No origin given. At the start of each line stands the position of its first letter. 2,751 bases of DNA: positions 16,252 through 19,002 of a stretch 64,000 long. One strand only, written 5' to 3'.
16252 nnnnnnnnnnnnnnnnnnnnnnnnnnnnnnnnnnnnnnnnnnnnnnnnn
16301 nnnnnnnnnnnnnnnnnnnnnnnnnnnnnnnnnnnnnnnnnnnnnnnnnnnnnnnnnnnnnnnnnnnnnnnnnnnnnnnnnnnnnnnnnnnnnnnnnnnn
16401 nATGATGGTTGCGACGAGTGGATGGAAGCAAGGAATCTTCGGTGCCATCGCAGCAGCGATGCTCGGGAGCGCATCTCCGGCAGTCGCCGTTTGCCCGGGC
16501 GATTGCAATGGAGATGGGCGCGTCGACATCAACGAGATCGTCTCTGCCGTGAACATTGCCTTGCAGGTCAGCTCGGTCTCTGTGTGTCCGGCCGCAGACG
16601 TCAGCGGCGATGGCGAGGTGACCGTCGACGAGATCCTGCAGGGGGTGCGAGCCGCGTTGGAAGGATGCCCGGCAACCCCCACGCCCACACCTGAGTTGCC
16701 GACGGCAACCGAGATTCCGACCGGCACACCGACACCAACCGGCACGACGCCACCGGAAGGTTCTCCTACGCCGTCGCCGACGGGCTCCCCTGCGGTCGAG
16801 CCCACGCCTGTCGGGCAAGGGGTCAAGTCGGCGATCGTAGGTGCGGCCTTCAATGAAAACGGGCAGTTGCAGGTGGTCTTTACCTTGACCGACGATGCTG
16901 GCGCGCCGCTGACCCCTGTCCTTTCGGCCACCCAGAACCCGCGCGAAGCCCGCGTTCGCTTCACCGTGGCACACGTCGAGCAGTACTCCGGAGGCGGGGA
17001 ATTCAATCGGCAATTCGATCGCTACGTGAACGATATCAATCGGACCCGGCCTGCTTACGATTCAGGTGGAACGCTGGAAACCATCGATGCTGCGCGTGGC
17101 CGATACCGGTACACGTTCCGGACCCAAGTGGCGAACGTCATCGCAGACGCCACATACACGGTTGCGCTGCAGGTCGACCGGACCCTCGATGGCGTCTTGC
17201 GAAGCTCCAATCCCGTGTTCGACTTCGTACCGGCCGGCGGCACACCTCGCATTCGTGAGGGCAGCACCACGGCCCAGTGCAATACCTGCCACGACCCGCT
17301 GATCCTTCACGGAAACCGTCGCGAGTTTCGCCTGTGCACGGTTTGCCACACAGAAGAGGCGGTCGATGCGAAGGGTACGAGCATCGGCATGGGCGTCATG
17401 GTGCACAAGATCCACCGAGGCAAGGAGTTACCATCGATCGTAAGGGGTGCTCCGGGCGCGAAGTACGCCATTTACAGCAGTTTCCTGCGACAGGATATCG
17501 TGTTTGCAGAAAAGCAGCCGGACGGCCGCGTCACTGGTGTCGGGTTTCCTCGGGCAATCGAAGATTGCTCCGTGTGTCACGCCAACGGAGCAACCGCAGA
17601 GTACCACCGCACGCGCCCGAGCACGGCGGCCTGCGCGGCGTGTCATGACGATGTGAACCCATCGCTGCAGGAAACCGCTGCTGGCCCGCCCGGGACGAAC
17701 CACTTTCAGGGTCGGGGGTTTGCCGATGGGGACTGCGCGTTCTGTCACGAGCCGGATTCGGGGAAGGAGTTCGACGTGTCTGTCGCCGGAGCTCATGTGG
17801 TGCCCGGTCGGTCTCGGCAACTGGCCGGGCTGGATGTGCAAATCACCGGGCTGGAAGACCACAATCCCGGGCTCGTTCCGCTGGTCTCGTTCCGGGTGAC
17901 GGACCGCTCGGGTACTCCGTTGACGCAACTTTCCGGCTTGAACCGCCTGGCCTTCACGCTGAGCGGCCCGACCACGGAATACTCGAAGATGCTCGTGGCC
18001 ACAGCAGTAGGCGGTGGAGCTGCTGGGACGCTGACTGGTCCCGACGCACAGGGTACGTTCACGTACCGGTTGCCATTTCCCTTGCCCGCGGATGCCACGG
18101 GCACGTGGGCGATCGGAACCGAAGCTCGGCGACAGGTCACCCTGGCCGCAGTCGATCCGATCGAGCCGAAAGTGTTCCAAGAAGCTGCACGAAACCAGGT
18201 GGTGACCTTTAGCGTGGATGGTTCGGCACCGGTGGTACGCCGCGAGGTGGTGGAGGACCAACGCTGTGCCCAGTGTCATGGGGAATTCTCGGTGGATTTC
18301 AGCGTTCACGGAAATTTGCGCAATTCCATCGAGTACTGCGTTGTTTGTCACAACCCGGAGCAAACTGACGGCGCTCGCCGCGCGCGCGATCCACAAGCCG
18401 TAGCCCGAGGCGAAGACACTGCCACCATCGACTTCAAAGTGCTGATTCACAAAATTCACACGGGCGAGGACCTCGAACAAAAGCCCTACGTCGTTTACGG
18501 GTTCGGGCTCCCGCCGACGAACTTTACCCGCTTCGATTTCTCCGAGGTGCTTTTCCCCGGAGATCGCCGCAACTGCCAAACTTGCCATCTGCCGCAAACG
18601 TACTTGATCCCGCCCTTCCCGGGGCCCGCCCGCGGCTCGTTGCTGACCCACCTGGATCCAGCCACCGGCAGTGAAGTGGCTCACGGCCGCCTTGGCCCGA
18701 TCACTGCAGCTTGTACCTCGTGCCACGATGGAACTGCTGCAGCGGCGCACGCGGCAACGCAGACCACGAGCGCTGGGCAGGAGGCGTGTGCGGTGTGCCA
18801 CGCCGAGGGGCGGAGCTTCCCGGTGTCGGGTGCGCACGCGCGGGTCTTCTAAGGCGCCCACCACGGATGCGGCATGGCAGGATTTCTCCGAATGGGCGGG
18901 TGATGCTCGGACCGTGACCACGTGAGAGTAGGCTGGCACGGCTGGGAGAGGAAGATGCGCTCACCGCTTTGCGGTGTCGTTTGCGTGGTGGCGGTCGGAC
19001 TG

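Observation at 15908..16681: Divergent gene pair sharing an N-terminal dockerin-like double Ca-binding repeat (hydrolase <-> decaheme cytochrome)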

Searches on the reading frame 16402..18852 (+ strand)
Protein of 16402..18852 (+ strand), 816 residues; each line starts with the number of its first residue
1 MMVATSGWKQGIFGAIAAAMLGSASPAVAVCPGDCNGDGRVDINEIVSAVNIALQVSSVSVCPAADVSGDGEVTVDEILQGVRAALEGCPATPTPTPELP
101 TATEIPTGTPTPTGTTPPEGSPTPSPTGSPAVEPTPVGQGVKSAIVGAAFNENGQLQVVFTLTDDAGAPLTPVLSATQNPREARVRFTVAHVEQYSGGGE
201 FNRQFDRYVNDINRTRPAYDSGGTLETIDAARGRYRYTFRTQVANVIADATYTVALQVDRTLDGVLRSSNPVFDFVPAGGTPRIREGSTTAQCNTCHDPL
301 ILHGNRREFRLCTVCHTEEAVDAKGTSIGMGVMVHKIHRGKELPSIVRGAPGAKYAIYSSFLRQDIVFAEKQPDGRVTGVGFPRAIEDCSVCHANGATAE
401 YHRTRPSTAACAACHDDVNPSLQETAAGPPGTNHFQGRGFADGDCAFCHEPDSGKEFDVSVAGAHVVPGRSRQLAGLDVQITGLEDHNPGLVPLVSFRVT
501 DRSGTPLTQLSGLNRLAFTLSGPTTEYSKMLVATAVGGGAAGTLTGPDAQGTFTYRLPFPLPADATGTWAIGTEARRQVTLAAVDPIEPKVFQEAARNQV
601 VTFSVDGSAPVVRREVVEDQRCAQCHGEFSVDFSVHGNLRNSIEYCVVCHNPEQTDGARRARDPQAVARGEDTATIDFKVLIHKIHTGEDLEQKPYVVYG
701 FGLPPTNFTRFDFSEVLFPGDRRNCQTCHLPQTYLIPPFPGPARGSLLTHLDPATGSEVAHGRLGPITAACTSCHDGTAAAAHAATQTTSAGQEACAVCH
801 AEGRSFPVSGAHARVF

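Call 5: search_protein_families(library=pfam, proteins=[window:16402-18852:+], max_evalue=1)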
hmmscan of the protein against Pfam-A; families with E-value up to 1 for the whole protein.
window:16402-18852:+ (816 aa): 12 families
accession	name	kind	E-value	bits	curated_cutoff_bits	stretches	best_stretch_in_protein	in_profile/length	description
PF22113.1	Mtrc-MtrF_II-IV_dom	-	1.2e-50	171.9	30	2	614-812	1-175/176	Outer membrane cytochrome MtrC/MtrF-like, domains II/IV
PF14522.11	Cytochrome_C7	-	8.1e-13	48.4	24.8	4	768-806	13-54/67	Cytochrome c7 and related cytochrome c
PF14537.11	Cytochrom_c3_2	-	4.4e-10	40.3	25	4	388-451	8-66/79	Cytochrome c3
PF09699.15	Paired_CXXCH_1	-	4.3e-09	36.4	20.6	2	766-803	3-39/41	Doubled CXXCH motif (Paired_CXXCH_1)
PF00036.39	EF-hand_1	-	0.00078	19.3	25.4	0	34-50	10-26/29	EF hand domain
PF00404.24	Dockerin_1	-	0.0036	17.9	22.9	1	32-74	1-45/57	Dockerin type I domain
PF13405.12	EF-hand_6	-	0.013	15.6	25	0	66-83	10-27/30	EF-hand domain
PF02085.21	Cytochrom_CIII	-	0.017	15.9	22.9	1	290-327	30-64/101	Class III cytochrome C family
PF13517.12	FG-GAP_3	-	0.021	15.9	26.9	1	10-43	26-59/61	FG-GAP-like repeat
PF22112.2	OmcA-like_N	-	0.029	14.7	27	0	228-278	109-163/167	OmcA-like N-terminal domain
PF13499.12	EF-hand_7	-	0.052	14.4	30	1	34-82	12-66/67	EF-hand domain pair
PF13202.12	EF-hand_5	-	0.058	13.4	25.9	0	64-79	7-22/25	EF hand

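Call 6: search_protein_families(library=ncbifam, proteins=[window:16402-18852:+], max_evalue=1)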
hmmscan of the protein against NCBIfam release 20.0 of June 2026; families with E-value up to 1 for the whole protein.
window:16402-18852:+ (816 aa): 5 families
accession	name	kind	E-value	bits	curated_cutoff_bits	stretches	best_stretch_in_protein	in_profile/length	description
TIGR03507.1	decahem_SO1788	subfamily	1.1e-110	371.1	209.3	1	152-812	4-672/672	OmcA/MtrC family decaheme c-type cytochrome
TIGR03508.1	decahem_SO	subfamily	4.8e-07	29.5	192.2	3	763-805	138-179/258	DmsE family decaheme c-type cytochrome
TIGR01905.1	paired_CXXCH_1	subfamily_domain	0.00027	20.8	25.2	2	766-803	3-39/41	doubled CXXCH domain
NF038038.1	cytoc_DsrJ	equivalog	0.032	14.6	100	0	288-323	88-115/121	sulfate reduction electron transfer complex DsrMKJOP subunit DsrJ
NF041781.1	mnquin_red_QrcA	equivalog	0.94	9.1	180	1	384-418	41-74/174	menaquinone reductase multiheme cytochrome c subunit QrcA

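Call 19: find_homologous_proteins(query=window:16402-18852:+, max_evalue=1e-10)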
Query window:16402-18852:+ (816 aa): 374 proteins with E <= 1e-10 among 8000 candidates; the best 120 are listed.
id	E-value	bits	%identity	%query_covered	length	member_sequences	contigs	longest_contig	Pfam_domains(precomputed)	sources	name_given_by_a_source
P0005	0.0e+0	1786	94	100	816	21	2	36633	PF09699.16,PF14537.12,PF14522.12,PF22113.2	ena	-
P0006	0.0e+0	1374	73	100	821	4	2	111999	PF09699.16,PF14522.12,PF22113.2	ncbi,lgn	-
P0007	0.0e+0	1374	73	99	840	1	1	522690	PF09699.16,PF14537.12,PF14522.12,PF22113.2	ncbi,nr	ncbi:MAG: OmcA/MtrC family decaheme c-type cytochrome [Candidatus Binatia bacterium]|nr:OmcA/MtrC fa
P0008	0.0e+0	1358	74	98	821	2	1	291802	PF09699.16,PF14522.12,PF22113.2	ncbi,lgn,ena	-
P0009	0.0e+0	1340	72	99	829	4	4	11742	PF09699.16,PF14537.12,PF14522.12,PF22113.2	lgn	-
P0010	0.0e+0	1301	70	99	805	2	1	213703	PF09699.16,PF14537.12,PF14522.12,PF22113.2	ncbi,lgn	-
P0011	0.0e+0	1271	68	100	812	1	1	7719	PF09699.16,PF14537.12,PF14522.12,PF22113.2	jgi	-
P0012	0.0e+0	1243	67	100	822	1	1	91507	PF09699.16,PF14537.12,PF14522.12,PF22113.2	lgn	-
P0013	0.0e+0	1192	65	96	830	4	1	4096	PF09699.16,PF14537.12,PF14522.12,PF22113.2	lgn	-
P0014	0.0e+0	1085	61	96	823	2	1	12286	PF09699.16,PF14537.12,PF14522.12,PF22113.2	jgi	jgi:OmcA/MtrC family decaheme c-type cytochrome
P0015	0.0e+0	1052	58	98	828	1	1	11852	PF09699.16,PF14537.12,PF02085.22,PF14522.12,PF22113.2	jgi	jgi:OmcA/MtrC family decaheme c-type cytochrome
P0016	0.0e+0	1051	58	100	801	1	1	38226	PF09699.16,PF14537.12,PF14522.12,PF22113.2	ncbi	ncbi:MAG: OmcA/MtrC family decaheme c-type cytochrome [Candidatus Binatia bacterium]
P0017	0.0e+0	1016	61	87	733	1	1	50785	PF09699.16,PF14537.12,PF14522.12,PF22113.2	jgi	jgi:OmcA/MtrC family decaheme c-type cytochrome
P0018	0.0e+0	1015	56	100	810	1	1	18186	PF09699.16,PF14537.12,PF14522.12,PF22113.2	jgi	jgi:OmcA/MtrC family decaheme c-type cytochrome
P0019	0.0e+0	1015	63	83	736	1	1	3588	PF09699.16,PF14537.12,PF14522.12,PF22113.2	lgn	-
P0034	1.3e-282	958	61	85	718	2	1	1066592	PF09699.16,PF14537.12,PF02085.22,PF14522.12,PF22113.2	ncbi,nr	ncbi:OmcA/MtrC family decaheme c-type cytochrome [bacterium]|nr:OmcA/MtrC family decaheme c-type cyt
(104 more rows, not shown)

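Call 45: find_encoding_contigs(protein=P0007, flank=10000, max_places=2)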
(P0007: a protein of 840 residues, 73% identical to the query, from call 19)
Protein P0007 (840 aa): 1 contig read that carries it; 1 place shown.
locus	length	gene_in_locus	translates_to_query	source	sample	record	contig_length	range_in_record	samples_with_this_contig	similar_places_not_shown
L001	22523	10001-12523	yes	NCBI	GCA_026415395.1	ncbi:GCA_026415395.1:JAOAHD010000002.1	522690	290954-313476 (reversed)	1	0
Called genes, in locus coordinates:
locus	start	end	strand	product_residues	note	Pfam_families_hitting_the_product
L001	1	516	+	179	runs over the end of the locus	PF13036:LpoB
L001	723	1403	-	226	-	-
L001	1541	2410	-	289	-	PF23023:Anti-Pycsar_Apyc1 (weak), PF00753:Lactamase_B (weak), PF12706:Lactamase_B_2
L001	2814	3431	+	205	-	PF01618:MotA_ExbB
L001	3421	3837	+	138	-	PF02472:ExbD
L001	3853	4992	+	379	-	PF00092:VWA, PF13519:VWA_2, PF25106:VWA_4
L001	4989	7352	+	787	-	PF13432:TPR_16 (faint), PF13371:TPR_9 (faint), PF13424:TPR_12 (faint), PF12895:ANAPC3 (faint), PF00515:TPR_1 (faint), PF07719:TPR_2 (faint), PF13428:TPR_14 (weak), PF14559:TPR_19 (weak), +4 more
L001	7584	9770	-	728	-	-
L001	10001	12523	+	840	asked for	PF09699:Paired_CXXCH_1 (faint), PF14522:Cytochrome_C7 (faint), PF14537:Cytochrom_c3_2 (faint), PF22113:Mtrc-MtrF_II-IV_dom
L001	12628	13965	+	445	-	-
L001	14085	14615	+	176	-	PF14537:Cytochrom_c3_2 (faint), PF14522:Cytochrome_C7 (weak)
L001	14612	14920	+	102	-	-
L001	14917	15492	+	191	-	PF09699:Paired_CXXCH_1 (faint)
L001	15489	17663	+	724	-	PF09699:Paired_CXXCH_1 (faint), PF14522:Cytochrome_C7 (faint), PF14537:Cytochrom_c3_2 (faint), PF22113:Mtrc-MtrF_II-IV_dom (faint)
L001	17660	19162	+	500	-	PF03264:Cytochrom_NNT, PF14522:Cytochrome_C7 (faint)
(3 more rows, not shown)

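Call 46: find_encoding_contigs(protein=P0034, flank=10000, max_places=2)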
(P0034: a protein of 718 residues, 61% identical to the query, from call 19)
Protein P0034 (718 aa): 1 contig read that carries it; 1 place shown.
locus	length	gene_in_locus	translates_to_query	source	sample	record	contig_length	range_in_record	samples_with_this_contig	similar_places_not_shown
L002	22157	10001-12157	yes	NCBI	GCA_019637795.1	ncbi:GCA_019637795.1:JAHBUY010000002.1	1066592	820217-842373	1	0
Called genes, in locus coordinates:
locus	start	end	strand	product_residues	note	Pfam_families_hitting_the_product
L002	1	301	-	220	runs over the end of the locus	PF14234:DUF4336 (weak)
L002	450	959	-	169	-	-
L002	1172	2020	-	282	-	PF08450:SGL, PF24684:Vgb_lyase (faint)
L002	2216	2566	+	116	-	-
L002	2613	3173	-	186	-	PF05685:Uma2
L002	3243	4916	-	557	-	PF03109:ABC1, PF19974:TCAD9 (weak), PF01636:APH (weak)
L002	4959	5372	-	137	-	PF04075:F420H2_quin_red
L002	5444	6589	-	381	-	PF00144:Beta-lactamase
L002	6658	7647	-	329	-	PF00248:Aldo_ket_red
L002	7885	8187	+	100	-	PF13442:Cytochrome_CBB3 (weak), PF00034:Cytochrom_C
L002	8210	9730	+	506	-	PF03264:Cytochrom_NNT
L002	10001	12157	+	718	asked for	PF02085:Cytochrom_CIII (faint), PF09699:Paired_CXXCH_1 (faint), PF14522:Cytochrome_C7 (faint), PF14537:Cytochrom_c3_2 (faint), PF22113:Mtrc-MtrF_II-IV_dom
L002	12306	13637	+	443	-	-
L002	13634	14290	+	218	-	PF14537:Cytochrom_c3_2 (faint), PF14522:Cytochrome_C7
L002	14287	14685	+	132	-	-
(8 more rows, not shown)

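Call 87: search_solved_structures(query=window:16402-18852:+, max_evalue=0.001)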
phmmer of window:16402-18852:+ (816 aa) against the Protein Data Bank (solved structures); distinct sequences matched with E-value up to 0.001: 3.
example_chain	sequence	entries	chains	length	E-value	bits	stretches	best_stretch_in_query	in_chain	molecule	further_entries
3ucp_A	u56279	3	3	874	1.6e-12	49.9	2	233-440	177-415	UndA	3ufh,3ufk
9eov_A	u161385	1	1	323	1.2e-05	27.1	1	222-417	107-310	Extracellular iron oxide respiratory system surface decaheme cytochrome c component MtrC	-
8qbq_A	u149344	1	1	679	7.8e-05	24.5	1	223-417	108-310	Extracellular iron oxide respiratory system surface decaheme cytochrome c component MtrC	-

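Call 96: find_encoding_contigs(protein=P0006, flank=1000, max_places=3)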
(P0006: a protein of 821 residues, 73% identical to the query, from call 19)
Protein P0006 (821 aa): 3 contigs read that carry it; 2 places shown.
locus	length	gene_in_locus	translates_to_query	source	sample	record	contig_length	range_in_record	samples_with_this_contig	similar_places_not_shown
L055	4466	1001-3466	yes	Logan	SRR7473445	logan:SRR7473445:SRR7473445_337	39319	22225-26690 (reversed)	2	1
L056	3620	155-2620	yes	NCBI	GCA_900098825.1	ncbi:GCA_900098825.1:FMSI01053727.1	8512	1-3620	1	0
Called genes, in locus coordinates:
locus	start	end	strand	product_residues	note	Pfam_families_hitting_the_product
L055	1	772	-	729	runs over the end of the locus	-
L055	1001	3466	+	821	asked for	PF09699:Paired_CXXCH_1 (faint), PF14522:Cytochrome_C7 (faint), PF22113:Mtrc-MtrF_II-IV_dom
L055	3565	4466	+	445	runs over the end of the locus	-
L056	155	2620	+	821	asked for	PF09699:Paired_CXXCH_1 (faint), PF14522:Cytochrome_C7 (faint), PF22113:Mtrc-MtrF_II-IV_dom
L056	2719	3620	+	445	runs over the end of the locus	-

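Call 97: find_encoding_contigs(protein=P0008, flank=1000, max_places=3)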
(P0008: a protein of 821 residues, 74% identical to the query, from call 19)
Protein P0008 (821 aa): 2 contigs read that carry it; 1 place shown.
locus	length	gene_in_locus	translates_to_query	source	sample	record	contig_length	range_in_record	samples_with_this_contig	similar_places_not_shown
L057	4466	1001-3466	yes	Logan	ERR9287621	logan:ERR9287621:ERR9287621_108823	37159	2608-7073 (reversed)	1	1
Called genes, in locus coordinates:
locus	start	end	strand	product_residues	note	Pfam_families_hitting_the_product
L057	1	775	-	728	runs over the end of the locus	-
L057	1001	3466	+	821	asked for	PF09699:Paired_CXXCH_1 (faint), PF14522:Cytochrome_C7 (faint), PF22113:Mtrc-MtrF_II-IV_dom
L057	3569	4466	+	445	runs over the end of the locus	-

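Call 98: find_encoding_contigs(protein=P0010, flank=1000, max_places=3)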
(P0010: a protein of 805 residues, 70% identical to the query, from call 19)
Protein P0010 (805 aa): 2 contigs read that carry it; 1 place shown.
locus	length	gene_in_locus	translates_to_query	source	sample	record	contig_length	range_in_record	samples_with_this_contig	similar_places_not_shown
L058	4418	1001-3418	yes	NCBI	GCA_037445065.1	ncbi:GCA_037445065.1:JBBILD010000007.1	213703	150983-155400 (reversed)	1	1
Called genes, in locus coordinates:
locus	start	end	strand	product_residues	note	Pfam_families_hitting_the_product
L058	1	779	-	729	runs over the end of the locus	-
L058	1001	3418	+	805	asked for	PF09699:Paired_CXXCH_1 (faint), PF14522:Cytochrome_C7 (faint), PF14537:Cytochrom_c3_2 (faint), PF22113:Mtrc-MtrF_II-IV_dom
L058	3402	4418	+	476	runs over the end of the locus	-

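Call 100: find_encoding_contigs(protein=P0016, flank=4000, max_places=2)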
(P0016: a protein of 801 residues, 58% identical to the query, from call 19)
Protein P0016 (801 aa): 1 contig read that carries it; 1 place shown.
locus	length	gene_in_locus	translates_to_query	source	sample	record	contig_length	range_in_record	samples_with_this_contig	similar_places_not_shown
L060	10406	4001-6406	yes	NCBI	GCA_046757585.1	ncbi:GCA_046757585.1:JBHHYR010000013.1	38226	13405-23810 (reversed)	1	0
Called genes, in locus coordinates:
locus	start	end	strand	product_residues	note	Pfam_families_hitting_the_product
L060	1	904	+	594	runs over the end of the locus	PF00664:ABC_membrane, PF00005:ABC_tran, PF13304:AAA_21 (faint)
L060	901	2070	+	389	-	PF13524:Glyco_trans_1_2 (weak)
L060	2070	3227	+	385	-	-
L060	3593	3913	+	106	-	PF00034:Cytochrom_C, PF13442:Cytochrome_CBB3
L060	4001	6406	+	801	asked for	PF09699:Paired_CXXCH_1 (faint), PF14522:Cytochrome_C7 (faint), PF14537:Cytochrom_c3_2 (faint), PF22113:Mtrc-MtrF_II-IV_dom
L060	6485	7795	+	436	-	-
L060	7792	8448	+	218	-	PF14522:Cytochrome_C7 (faint), PF14537:Cytochrom_c3_2 (faint)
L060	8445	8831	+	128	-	-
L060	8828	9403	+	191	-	PF14522:Cytochrome_C7 (faint)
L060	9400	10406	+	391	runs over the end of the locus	PF14522:Cytochrome_C7 (faint), PF09699:Paired_CXXCH_1 (faint), PF14537:Cytochrom_c3_2 (faint), PF22113:Mtrc-MtrF_II-IV_dom (faint)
